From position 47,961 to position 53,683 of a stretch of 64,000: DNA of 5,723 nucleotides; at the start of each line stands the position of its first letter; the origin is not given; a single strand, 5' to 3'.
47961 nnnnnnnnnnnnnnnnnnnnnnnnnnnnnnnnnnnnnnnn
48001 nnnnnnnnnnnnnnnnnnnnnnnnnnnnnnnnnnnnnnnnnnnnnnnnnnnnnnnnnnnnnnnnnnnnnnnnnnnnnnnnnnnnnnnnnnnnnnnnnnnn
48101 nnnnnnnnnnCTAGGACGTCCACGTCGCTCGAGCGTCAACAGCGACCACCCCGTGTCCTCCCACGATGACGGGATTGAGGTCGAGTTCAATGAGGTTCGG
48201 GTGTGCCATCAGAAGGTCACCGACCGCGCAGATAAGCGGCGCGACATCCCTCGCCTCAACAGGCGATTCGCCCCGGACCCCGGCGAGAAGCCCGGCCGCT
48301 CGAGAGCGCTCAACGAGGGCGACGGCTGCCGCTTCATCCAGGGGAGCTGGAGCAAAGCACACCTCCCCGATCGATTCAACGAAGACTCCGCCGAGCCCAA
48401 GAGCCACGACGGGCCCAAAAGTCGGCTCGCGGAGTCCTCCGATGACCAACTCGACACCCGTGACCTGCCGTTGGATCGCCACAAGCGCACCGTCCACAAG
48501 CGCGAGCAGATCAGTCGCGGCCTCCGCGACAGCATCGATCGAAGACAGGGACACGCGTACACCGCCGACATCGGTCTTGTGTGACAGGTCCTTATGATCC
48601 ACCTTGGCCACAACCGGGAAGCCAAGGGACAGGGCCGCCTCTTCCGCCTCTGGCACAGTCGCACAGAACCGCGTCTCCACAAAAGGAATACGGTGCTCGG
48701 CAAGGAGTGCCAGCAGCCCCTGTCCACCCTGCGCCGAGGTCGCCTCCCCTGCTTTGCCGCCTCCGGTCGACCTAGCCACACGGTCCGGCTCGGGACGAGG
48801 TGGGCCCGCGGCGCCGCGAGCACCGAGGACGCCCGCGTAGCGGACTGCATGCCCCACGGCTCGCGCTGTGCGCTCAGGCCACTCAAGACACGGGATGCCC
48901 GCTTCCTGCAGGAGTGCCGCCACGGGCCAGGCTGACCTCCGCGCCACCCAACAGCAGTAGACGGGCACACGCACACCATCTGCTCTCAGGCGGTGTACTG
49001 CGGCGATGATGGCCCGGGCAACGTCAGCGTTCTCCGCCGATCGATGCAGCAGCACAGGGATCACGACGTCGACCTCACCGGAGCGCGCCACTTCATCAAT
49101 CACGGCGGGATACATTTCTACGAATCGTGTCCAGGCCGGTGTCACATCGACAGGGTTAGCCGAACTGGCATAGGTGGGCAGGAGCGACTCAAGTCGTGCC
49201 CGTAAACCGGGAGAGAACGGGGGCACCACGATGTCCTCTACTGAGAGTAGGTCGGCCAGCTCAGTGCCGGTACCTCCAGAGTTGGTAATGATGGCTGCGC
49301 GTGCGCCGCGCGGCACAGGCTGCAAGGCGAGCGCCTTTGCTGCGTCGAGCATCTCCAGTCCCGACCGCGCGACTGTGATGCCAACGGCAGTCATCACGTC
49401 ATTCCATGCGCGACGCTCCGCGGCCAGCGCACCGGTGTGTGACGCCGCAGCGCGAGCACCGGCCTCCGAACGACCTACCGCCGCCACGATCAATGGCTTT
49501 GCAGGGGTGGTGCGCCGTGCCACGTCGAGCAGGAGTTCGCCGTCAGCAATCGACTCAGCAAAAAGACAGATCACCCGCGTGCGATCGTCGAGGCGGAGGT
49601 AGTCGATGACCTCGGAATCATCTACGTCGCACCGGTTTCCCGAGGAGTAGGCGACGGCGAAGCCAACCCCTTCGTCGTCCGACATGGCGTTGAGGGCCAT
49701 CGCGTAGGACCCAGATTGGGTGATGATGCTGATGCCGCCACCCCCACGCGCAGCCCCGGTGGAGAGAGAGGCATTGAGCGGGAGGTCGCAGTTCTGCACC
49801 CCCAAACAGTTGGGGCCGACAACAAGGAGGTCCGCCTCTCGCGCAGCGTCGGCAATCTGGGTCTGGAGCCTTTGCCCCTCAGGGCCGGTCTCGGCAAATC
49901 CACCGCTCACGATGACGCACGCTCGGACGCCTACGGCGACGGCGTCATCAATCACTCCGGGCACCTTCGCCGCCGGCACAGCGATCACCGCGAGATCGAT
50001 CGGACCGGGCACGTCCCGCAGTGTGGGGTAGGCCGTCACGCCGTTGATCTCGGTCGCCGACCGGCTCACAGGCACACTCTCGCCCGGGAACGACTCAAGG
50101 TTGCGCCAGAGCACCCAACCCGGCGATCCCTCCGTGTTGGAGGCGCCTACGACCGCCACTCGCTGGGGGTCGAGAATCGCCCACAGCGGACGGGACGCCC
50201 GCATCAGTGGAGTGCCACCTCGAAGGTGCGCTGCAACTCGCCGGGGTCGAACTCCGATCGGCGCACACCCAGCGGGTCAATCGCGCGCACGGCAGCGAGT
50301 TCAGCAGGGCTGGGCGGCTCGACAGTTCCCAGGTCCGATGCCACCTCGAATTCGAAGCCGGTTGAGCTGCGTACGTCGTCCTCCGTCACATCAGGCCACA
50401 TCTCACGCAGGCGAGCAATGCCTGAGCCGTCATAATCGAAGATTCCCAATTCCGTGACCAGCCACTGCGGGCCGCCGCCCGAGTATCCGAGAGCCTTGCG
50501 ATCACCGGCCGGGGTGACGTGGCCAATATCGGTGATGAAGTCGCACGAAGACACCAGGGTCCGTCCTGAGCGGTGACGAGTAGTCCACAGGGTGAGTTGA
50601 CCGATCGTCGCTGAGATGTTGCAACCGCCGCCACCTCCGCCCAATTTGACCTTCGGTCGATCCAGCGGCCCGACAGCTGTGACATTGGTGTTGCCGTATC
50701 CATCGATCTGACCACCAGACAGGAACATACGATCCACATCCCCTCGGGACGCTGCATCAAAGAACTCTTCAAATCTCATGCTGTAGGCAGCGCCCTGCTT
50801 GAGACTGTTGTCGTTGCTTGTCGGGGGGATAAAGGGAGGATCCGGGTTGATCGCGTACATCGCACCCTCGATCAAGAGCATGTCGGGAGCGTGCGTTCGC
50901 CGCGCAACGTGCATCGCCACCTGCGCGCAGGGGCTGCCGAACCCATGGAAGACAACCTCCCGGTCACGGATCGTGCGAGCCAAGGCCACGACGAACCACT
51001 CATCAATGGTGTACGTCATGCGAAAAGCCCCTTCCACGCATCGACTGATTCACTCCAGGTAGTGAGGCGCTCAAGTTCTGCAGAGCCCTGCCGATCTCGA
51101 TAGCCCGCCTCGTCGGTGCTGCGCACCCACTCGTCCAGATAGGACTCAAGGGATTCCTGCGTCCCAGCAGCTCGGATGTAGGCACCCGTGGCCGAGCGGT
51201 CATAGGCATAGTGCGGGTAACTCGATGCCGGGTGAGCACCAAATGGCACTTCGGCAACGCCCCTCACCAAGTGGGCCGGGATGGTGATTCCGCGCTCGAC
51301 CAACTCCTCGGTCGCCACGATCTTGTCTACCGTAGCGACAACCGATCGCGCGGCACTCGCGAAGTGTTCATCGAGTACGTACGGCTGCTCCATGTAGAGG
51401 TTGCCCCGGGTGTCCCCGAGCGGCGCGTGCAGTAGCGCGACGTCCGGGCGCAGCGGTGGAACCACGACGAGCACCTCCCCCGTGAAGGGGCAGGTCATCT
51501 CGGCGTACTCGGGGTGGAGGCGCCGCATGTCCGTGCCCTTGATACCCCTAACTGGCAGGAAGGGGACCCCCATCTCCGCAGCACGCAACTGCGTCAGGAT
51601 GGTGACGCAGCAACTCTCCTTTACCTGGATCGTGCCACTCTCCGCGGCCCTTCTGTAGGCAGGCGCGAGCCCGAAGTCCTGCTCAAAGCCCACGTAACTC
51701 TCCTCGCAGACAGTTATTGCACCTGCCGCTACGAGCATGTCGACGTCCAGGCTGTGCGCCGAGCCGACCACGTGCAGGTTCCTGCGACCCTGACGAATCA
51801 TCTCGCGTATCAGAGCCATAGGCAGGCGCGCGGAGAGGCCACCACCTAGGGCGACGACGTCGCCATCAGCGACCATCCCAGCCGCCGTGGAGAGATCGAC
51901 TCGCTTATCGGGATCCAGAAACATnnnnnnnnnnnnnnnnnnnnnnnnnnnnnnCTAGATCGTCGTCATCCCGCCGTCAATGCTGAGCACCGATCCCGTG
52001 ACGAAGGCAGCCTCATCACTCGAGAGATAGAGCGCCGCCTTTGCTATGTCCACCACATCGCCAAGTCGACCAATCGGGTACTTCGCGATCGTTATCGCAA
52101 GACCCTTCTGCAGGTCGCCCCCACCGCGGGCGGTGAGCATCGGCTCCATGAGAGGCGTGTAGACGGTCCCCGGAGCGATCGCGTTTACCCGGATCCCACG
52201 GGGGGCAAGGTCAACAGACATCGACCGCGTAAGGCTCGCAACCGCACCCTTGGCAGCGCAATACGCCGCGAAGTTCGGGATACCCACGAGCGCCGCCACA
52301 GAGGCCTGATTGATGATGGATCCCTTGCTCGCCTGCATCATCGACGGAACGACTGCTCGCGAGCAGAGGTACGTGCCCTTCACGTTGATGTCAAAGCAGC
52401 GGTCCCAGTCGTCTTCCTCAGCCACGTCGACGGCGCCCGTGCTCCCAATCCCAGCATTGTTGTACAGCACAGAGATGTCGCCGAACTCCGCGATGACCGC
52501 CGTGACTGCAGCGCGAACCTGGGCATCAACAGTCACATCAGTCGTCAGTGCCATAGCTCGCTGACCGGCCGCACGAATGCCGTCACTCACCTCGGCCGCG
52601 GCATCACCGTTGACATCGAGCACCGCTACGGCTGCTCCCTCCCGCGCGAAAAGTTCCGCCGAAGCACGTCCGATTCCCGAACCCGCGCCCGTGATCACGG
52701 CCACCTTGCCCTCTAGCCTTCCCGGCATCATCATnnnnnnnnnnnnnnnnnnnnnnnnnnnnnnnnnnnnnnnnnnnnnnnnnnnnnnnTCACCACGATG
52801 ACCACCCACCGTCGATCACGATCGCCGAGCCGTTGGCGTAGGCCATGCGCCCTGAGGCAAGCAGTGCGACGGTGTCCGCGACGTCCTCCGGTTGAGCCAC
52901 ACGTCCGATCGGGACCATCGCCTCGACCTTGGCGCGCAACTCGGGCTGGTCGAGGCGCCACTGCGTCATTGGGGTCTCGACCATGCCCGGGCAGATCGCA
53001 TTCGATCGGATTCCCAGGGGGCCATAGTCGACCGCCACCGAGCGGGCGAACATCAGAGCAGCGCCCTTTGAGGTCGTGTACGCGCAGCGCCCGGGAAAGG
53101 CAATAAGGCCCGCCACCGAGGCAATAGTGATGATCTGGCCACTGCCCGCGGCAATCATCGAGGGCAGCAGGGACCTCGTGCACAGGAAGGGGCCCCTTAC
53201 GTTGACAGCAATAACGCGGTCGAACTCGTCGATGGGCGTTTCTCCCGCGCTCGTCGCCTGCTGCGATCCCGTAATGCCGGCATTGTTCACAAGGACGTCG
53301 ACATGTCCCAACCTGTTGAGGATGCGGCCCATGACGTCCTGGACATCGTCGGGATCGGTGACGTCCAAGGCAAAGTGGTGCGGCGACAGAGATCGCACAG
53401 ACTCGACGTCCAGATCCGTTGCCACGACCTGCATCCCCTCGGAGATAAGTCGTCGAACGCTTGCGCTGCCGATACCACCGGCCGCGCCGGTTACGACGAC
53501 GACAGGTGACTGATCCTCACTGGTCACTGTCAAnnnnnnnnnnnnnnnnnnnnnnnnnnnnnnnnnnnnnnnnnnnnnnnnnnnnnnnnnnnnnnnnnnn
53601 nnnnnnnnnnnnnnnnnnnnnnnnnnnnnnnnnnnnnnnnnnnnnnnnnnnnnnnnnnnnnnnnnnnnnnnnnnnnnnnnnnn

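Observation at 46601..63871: Complete-looking coenzyme M biosynthesis plus epoxide-carboxylation gene set on a housekeeping chromosome segment, with no monooxygenase, regulator or mobility gene in view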

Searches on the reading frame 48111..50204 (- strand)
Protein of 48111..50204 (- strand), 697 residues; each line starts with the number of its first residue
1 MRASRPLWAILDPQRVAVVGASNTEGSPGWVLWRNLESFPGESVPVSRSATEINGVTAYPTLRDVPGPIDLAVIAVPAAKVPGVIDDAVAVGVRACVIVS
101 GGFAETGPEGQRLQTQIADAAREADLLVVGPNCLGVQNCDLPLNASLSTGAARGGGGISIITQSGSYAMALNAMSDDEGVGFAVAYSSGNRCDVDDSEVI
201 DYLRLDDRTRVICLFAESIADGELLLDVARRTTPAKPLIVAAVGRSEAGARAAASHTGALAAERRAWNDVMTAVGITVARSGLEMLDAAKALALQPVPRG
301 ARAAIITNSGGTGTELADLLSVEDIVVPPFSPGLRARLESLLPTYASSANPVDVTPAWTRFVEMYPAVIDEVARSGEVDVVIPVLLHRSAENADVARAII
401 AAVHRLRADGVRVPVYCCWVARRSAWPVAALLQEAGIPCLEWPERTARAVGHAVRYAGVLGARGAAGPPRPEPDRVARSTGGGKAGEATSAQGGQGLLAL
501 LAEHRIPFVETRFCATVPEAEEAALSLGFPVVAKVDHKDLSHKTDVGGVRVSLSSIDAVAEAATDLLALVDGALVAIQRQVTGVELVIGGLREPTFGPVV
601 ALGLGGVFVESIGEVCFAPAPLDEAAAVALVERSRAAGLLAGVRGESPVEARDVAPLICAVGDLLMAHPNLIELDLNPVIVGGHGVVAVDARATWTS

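Call 3: search_protein_families(library=pfam, proteins=[window:48111-50204:-])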
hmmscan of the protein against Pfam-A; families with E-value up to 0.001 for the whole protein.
window:48111-50204:- (697 aa): 5 families
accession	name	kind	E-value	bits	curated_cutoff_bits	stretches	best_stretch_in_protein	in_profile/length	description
PF13549.11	ATP-grasp_5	-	1.8e-52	178.3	27.6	1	499-692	17-218/221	ATP-grasp domain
PF13607.11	Succ_CoA_lig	-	5e-40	136.9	27.4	1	156-292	2-138/138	Succinyl-CoA ligase like flavodoxin domain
PF13380.12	CoA_binding_2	-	3.7e-25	89.1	22.8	1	15-137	2-114/116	CoA binding domain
PF02629.25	CoA_binding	-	2.2e-09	38.4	22.3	1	14-100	4-95/97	CoA binding domain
PF19045.5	Ligase_CoA_2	-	0.00047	20.7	23.7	0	304-443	2-140/162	Ligase-CoA domain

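Call 5: search_protein_families(library=ncbifam, proteins=[window:48111-50204:-])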
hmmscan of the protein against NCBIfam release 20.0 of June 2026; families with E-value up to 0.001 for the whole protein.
window:48111-50204:- (697 aa): 6 families
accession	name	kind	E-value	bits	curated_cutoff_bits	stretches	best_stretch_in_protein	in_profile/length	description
NF045494.1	AcCoALig_Archglob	equivalog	3.2e-112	376.1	1200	2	9-456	220-662/665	acetate--CoA ligase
TIGR02717.1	AcCoA-syn-alpha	equivalog_domain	5.9e-112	374.6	567.15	1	9-456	3-446/447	acetate--CoA ligase alpha subunit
NF045493.1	HydDutCoALig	equivalog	1.3e-98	331.4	1300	1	10-692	6-695/698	4-hydroxybutyrate--CoA ligase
NF045492.1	HydPropCoALig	equivalog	7.8e-90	302.1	1300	2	11-390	252-634/700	3-hydroxypropionate--CoA ligase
NF004230.0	PRK05678.1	equivalog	1.9e-08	33.9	336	1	51-290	46-285/291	succinate--CoA ligase subunit alpha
TIGR01019.1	sucCoAalpha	subfamily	3.4e-06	26.7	353.2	1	48-288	41-281/286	succinate--CoA ligase subunit alpha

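Call 66: search_dna_similar(query=window:48111-50204:-, collection=plasmids, mode=protein, max_rows=12)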
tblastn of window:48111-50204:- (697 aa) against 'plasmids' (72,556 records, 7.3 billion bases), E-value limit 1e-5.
Records with a match: 486; places in all: 640; records where one place covers at least 80% of the query: 231.
Best place of each record, by identity: <60% 486.
By first word of the organism name: Rhizobium 139; Sinorhizobium 39; Pseudosulfitobacter 22; Rhodococcus 20; Sphingobium 16; Cupriavidus 12; Halobaculum 11; Paracoccus 10; Streptomyces 10; Haladaptatus 10; and 93 more.
By predicted mobility (MOB-suite, as given by PLSDB): non-mobilizable 331; conjugative 108; mobilizable 47.
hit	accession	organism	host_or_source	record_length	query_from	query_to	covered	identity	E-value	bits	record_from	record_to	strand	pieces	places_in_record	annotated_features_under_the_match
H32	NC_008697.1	Nocardioides sp. JS614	-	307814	4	692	99%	46.9%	2e-139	459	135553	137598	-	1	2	acetate--CoA ligase family protein | CoA-transferase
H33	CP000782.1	Xanthobacter autotrophicus Py2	-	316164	9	692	98%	40.6%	2e-100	346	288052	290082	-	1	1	CoA-binding domain protein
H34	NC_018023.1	Mycolicibacterium chubuense NBB4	-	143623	7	696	99%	37.0%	3e-86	304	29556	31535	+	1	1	acetate--CoA ligase family protein | CoA-transferase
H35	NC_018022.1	Mycolicibacterium chubuense NBB4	-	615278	7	454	64%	56.0%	2e-114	386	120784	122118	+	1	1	CoA-binding protein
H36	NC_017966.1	Tistrella mobilis KA081020-065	-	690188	10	690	98%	33.8%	7e-54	208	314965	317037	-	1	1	acetate--CoA ligase family protein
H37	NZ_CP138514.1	Variovorax paradoxus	Legume root,PacBio whole genome assembly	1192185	7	691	98%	33.2%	5e-49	194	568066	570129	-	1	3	none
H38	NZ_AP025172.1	Cupriavidus sp. P-10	-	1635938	5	692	99%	33.0%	8e-55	211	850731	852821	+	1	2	none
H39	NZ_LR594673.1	Variovorax sp. PBL-E5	linuron-contaminated soil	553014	5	691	99%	33.0%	1e-50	198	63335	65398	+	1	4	acetate--CoA ligase family protein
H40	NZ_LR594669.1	Variovorax sp. SRS16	linuron-contaminated soil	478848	5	691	99%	33.0%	2e-50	198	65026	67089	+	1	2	acetate--CoA ligase family protein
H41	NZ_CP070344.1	Variovorax sp. PDNC026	cell culture,Plastic debris in ...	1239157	5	692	99%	32.9%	3e-48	191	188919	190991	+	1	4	none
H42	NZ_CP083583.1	Kovacikia minuta CCNUW1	cell culture,fresh water lake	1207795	5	692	99%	32.8%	6e-62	232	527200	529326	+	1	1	record has no annotation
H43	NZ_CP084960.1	Sulfitobacter pontiacus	cell culture,Seawater from the North ...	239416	9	690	98%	33.0%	1e-53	207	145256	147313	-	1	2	acetate--CoA ligase family protein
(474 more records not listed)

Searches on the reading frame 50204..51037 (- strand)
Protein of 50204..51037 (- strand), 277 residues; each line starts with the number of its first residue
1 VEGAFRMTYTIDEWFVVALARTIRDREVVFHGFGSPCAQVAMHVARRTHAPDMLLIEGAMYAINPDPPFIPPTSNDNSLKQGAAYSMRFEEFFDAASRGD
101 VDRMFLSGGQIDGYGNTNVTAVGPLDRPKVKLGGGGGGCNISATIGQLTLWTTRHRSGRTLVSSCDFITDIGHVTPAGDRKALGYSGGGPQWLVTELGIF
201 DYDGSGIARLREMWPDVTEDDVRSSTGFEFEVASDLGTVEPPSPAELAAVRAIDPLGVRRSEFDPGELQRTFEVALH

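Call 3: search_protein_families(library=pfam, proteins=[window:50204-51037:-])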
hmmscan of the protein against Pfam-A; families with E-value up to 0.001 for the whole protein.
window:50204-51037:- (277 aa): 1 family
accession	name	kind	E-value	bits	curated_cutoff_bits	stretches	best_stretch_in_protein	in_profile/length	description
PF01144.29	CoA_trans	-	7.5e-09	35.7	23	1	17-223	6-215/217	Coenzyme A transferase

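Call 5: search_protein_families(library=ncbifam, proteins=[window:50204-51037:-])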
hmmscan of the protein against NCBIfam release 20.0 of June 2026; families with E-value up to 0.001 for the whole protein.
window:50204-51037:- (277 aa): 0 families

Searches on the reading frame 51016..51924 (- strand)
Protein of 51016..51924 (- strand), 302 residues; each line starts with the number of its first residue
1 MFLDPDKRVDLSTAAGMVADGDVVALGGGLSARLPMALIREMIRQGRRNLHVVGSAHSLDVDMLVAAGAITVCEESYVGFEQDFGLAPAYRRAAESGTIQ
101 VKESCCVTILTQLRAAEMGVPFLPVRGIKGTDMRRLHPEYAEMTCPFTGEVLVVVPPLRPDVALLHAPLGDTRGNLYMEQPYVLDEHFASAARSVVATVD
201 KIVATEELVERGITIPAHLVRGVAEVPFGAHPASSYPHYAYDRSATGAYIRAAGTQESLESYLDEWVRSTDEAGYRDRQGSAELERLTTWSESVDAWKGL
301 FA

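Call 3: search_protein_families(library=pfam, proteins=[window:51016-51924:-])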
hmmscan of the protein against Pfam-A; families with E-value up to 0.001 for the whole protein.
window:51016-51924:- (302 aa): 1 family
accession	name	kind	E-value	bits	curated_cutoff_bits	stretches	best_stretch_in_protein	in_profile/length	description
PF01144.29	CoA_trans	-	1.6e-23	83.7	23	1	14-224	7-215/217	Coenzyme A transferase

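Call 5: search_protein_families(library=ncbifam, proteins=[window:51016-51924:-])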
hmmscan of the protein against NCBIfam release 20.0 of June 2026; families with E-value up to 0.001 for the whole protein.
window:51016-51924:- (302 aa): 3 families
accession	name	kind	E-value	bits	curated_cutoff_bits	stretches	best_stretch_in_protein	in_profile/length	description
TIGR02429.1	pcaI_scoA_fam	subfamily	2.3e-11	43.5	128.5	1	12-225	10-218/222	3-oxoacid CoA-transferase subunit A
NF007394.0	PRK09920.1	equivalog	7.5e-11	42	315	1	7-220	4-210/219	acetate CoA-transferase subunit alpha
NF052271.1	Staph_FadX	equivalog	9e-06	24.6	750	0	161-221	170-236/523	fatty acid degradation protein FadX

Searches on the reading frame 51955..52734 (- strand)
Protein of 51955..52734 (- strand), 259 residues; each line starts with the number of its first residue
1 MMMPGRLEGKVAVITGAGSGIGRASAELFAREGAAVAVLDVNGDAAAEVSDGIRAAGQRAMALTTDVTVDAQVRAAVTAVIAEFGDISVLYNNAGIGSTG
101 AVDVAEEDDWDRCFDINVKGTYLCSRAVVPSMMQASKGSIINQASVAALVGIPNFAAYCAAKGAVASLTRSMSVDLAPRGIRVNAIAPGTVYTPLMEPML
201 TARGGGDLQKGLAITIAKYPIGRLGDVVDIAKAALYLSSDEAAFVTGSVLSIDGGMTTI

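Call 3: search_protein_families(library=pfam, proteins=[window:51955-52734:-])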
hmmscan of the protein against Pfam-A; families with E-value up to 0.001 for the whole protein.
window:51955-52734:- (259 aa): 4 families
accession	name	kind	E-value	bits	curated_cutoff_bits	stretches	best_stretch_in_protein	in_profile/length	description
PF13561.12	adh_short_C2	-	1.2e-63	215.3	27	1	16-257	1-236/236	Enoyl-(Acyl carrier protein) reductase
PF00106.31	adh_short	-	4.2e-60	203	26.6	1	10-198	1-189/195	short chain dehydrogenase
PF08659.16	KR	-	1.9e-13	51.2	22.6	1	13-172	4-163/180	KR domain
PF23441.1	SDR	-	1.4e-08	34.9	27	1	123-256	128-255/258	SDR-like rossmann domain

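Call 5: search_protein_families(library=ncbifam, proteins=[window:51955-52734:-])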
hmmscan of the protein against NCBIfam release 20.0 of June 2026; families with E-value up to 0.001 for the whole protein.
window:51955-52734:- (259 aa): 232 families (the best 25 are shown)
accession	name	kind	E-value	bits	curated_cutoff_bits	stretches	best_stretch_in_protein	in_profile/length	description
NF004791.0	PRK06138.1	equivalog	2.5e-85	285.8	312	1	6-257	2-250/252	SDR family oxidoreductase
NF005559.1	PRK07231.1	subfamily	1.3e-73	247.6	215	1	6-257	1-248/249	glucose 1-dehydrogenase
NF004818.0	PRK06172.1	equivalog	9.5e-71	238.1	336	1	5-258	3-252/253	SDR family oxidoreductase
NF052558.1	MBtsdlDhBudC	equivalog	3.8e-66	223.2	270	1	8-258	2-243/250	meso-2,3-butanediol dehydrogenase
NF005469.0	PRK07063.1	equivalog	5.7e-66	222.7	306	1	4-258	2-256/260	SDR family oxidoreductase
NF009466.0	PRK12826.1-2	subfamily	1.2e-63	214.9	222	1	10-257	4-245/248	3-oxoacyl-ACP reductase FabG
NF005473.0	PRK07069.1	equivalog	1.5e-63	214.8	339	1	4-258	5-261/262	SDR family oxidoreductase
NF005309.0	PRK06841.1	subfamily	5.3e-62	209.6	286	1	7-257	13-253/255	GolD/DthD family dehydrogenase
NF004198.0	PRK05653.1-3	equivalog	1.6e-60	204.6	296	1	7-257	5-247/248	3-oxoacyl-ACP reductase FabG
NF006366.0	PRK08589.1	equivalog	4.7e-60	203.2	386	1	5-257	2-253/272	SDR family oxidoreductase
NF053701.1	CsHdxCHCADhChcB2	equivalog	5e-60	203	350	1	7-258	1-244/245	cis-4-hydroxycyclohexanecarboxylate dehydrogenase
TIGR01830.1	3oxo_ACP_reduc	equivalog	5.7e-60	203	297.75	1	12-256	1-238/239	3-oxoacyl-[acyl-carrier-protein] reductase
NF005067.0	PRK06484.1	equivalog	1.2e-58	199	713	1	8-258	8-253/524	short chain dehydrogenase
NF009093.0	PRK12429.1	subfamily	2.7e-58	197.3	258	1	7-257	3-257/259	3-hydroxybutyrate dehydrogenase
NF009468.0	PRK12826.1-4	equivalog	6.6e-58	196.4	318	1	6-256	4-247/256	SDR family oxidoreductase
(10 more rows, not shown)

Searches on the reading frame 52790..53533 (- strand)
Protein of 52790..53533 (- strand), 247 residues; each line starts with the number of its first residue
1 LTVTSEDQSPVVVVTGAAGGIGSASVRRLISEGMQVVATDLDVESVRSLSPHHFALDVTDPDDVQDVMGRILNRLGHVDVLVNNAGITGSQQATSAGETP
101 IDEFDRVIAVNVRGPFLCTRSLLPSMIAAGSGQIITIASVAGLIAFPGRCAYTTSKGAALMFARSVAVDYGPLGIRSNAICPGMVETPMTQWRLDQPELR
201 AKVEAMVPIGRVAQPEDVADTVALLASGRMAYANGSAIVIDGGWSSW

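Call 3: search_protein_families(library=pfam, proteins=[window:52790-53533:-])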
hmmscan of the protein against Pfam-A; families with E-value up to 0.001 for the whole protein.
window:52790-53533:- (247 aa): 5 families
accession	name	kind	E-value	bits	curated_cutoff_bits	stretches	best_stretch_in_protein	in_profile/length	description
PF13561.12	adh_short_C2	-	2.7e-60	204.3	27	1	16-245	1-236/236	Enoyl-(Acyl carrier protein) reductase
PF00106.31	adh_short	-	4.5e-53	180.1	26.6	1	11-192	2-189/195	short chain dehydrogenase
PF08659.16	KR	-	1.9e-08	34.9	22.6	1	12-155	3-152/180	KR domain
PF01370.27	Epimerase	-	1.2e-07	31.9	20.9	1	12-92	1-79/240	NAD dependent epimerase/dehydratase family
PF13460.12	NAD_binding_10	-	0.00051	20.4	27.2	1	16-139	1-98/184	NAD(P)H-binding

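Call 5: search_protein_families(library=ncbifam, proteins=[window:52790-53533:-])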
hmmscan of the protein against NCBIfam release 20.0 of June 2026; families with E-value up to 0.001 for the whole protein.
window:52790-53533:- (247 aa): 231 families (the best 25 are shown)
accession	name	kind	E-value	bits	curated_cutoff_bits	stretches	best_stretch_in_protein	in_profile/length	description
NF005067.0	PRK06484.1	equivalog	2.9e-64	217.5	713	1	3-246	3-253/524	short chain dehydrogenase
NF052558.1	MBtsdlDhBudC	equivalog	2.7e-61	207.3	270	1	10-245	4-242/250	meso-2,3-butanediol dehydrogenase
NF005559.1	PRK07231.1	subfamily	3.5e-60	203.6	215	1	10-244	5-247/249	glucose 1-dehydrogenase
NF005007.0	PRK06398.1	equivalog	8.5e-56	189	341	1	9-245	7-246/259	aldose dehydrogenase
NF004818.0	PRK06172.1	equivalog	1.6e-55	188.2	336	1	10-244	8-250/253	SDR family oxidoreductase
NF004791.0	PRK06138.1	equivalog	4.1e-55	186.8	312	1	10-246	6-251/252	SDR family oxidoreductase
NF009466.0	PRK12826.1-2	subfamily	2.7e-54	184.2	222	1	10-243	4-243/248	3-oxoacyl-ACP reductase FabG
TIGR01830.1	3oxo_ACP_reduc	equivalog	1.6e-52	178.6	297.75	1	12-243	1-237/239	3-oxoacyl-[acyl-carrier-protein] reductase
NF005118.0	PRK06550.1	equivalog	1.1e-51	175.9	270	1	11-245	7-234/236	3-oxoacyl-ACP reductase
NF004198.0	PRK05653.1-3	equivalog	1.9e-51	174.9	296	1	8-243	6-245/248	3-oxoacyl-ACP reductase FabG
NF006366.0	PRK08589.1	equivalog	4.7e-51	173.6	386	1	10-244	7-252/272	SDR family oxidoreductase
NF004713.0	PRK06057.1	equivalog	1e-50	172.6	404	1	9-246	9-251/257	3-oxoacyl-ACP reductase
TIGR01963.1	PHB_DH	subfamily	1.5e-49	168.5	307.05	1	11-245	3-253/255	3-hydroxybutyrate dehydrogenase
NF009093.0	PRK12429.1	subfamily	1.9e-49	168.3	258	1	9-245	5-257/259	3-hydroxybutyrate dehydrogenase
NF005309.0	PRK06841.1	subfamily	4.8e-49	167.2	286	1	10-245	16-253/255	GolD/DthD family dehydrogenase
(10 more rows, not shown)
